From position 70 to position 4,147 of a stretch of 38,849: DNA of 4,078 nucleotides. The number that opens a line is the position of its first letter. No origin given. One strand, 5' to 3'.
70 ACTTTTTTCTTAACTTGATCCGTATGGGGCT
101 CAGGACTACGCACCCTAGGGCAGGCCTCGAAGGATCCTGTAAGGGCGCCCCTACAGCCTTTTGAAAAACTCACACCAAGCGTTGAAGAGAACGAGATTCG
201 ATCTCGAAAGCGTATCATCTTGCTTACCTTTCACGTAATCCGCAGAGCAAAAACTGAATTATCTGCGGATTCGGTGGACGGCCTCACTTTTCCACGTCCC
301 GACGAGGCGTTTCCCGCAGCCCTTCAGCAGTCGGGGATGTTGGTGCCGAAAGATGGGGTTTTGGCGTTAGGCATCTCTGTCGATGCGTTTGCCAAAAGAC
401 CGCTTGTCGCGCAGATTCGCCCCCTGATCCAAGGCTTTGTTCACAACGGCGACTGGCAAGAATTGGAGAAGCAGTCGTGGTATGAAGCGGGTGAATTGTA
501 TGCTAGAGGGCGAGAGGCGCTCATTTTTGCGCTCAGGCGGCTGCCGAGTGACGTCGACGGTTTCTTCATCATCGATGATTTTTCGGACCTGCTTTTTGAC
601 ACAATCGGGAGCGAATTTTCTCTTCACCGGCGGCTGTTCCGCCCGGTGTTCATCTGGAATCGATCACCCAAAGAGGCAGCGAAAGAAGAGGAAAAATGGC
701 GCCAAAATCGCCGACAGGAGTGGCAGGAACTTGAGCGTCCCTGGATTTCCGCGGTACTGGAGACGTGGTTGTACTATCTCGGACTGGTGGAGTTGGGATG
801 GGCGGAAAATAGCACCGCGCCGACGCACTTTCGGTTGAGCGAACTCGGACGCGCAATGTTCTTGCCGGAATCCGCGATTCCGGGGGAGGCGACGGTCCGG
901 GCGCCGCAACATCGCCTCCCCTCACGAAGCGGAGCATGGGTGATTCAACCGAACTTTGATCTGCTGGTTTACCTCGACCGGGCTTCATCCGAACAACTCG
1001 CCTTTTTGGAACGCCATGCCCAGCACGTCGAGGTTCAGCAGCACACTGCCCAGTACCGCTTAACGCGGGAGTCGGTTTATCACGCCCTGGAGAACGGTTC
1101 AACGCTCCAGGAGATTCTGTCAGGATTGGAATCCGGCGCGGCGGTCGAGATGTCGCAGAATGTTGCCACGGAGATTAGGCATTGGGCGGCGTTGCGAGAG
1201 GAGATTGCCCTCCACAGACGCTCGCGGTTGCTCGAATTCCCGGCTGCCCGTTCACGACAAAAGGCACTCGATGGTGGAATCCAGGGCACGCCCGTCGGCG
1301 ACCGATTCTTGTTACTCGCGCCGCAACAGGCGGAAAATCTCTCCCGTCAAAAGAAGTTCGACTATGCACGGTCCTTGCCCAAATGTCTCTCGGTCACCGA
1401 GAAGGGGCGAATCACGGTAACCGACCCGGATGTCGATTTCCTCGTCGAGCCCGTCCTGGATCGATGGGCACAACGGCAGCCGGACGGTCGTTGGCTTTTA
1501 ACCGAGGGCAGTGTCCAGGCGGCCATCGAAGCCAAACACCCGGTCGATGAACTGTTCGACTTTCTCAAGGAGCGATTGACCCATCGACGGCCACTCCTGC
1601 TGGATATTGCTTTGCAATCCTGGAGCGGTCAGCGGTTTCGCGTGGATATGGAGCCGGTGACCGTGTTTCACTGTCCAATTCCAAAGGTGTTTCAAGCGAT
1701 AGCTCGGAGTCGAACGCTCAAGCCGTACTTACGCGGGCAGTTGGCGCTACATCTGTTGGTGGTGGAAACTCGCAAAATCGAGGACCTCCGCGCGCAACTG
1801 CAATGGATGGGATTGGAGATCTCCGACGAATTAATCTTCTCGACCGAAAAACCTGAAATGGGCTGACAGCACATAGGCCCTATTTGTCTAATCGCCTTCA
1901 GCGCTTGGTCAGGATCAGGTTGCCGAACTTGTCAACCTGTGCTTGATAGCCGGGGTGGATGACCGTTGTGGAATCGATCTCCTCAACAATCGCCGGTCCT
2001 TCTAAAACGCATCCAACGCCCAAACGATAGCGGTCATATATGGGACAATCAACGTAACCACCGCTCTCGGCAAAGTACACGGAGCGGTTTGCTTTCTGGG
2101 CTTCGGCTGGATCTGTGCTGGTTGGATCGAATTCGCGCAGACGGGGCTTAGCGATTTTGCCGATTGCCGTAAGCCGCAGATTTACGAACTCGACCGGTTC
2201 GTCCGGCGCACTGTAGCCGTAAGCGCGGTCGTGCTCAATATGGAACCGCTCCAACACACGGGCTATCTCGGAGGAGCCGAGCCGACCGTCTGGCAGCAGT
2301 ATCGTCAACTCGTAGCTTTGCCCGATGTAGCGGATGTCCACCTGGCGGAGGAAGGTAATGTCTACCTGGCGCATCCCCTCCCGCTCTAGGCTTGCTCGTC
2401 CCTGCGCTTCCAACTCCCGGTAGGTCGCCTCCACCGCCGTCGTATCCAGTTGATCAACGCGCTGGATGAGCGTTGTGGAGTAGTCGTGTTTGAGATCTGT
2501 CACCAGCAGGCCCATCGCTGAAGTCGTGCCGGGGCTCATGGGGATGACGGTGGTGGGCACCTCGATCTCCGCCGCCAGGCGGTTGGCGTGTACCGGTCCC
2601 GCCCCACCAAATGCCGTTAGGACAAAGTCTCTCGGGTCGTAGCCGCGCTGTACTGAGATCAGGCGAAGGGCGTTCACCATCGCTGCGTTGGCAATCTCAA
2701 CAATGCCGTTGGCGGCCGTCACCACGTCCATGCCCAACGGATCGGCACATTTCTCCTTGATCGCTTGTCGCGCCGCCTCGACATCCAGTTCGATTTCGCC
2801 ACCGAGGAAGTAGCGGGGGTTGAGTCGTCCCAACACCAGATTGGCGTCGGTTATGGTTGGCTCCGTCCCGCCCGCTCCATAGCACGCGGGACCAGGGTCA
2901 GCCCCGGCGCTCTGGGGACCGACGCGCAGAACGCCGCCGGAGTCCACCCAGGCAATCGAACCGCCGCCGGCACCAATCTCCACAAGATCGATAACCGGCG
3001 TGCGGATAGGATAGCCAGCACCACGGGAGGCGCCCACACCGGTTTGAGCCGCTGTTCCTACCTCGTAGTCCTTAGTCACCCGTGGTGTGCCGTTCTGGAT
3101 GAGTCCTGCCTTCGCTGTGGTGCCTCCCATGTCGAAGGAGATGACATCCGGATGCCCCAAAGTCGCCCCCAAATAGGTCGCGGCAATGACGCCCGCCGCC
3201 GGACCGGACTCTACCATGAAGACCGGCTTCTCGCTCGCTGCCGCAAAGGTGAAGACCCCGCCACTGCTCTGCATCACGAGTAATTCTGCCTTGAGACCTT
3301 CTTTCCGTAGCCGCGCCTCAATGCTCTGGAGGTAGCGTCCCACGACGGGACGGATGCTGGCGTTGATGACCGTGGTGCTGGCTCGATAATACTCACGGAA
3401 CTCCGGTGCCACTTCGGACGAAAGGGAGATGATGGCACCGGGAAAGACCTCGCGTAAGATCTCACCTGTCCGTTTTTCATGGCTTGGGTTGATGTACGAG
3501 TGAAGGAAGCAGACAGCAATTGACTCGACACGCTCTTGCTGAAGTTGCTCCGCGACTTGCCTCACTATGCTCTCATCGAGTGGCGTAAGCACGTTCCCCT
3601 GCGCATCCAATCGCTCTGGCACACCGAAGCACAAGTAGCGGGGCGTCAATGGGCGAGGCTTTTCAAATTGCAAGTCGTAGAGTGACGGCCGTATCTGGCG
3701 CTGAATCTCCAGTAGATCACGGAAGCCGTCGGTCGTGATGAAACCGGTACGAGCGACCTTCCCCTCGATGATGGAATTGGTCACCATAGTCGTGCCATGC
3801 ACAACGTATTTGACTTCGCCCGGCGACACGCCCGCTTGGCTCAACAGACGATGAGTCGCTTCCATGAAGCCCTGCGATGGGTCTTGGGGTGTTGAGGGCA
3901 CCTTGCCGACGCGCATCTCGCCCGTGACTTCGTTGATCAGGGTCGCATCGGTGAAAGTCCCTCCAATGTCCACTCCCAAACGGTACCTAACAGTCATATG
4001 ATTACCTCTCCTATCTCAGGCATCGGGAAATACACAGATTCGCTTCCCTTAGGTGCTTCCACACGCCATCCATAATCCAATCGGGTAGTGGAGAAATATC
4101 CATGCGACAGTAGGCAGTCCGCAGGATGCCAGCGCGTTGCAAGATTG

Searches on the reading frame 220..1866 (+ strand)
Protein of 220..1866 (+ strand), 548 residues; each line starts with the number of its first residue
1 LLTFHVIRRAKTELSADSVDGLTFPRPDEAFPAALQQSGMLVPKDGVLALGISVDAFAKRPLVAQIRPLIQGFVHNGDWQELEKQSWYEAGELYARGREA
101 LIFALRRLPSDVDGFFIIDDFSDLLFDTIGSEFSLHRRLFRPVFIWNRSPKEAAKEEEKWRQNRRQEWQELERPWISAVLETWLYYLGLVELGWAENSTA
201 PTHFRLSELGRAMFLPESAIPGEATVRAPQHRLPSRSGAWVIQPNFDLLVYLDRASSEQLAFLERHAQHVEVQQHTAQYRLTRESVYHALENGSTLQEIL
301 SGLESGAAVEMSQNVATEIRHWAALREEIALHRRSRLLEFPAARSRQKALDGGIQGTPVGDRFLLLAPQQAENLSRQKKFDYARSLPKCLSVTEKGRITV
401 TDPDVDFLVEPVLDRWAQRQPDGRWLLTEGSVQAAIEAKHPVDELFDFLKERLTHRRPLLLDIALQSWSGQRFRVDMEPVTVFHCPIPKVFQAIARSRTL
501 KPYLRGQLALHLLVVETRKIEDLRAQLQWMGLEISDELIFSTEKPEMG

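Call 14: search_protein_families(library=pfam, proteins=[window:220-1866:+], max_evalue=0.001)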
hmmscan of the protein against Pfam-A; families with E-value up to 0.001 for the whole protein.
window:220-1866:+ (548 aa): 1 family
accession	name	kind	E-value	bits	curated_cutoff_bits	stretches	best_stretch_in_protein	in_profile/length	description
PF13625.11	Helicase_C_3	-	3.8e-12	46.8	34.2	1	242-324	3-83/125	Helicase conserved C-terminal domain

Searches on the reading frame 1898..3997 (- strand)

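Call 14: search_protein_families(library=pfam, proteins=[window:1898-3997:-], max_evalue=0.001)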
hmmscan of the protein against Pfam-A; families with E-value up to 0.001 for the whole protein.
window:1898-3997:- (699 aa): 3 families
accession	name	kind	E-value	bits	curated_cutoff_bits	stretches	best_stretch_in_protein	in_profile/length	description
PF01968.24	Hydantoinase_A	-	1.8e-103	346.2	22.9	1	205-505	1-290/291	Hydantoinase/oxoprolinase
PF05378.19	Hydant_A_N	-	2.4e-58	197.2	25.2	1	6-184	1-175/176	Hydantoinase/oxoprolinase N-terminal region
PF19278.4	Hydant_A_C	-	2.8e-19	69.7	21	1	520-691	12-185/193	Hydantoinase/oxoprolinase C-terminal domain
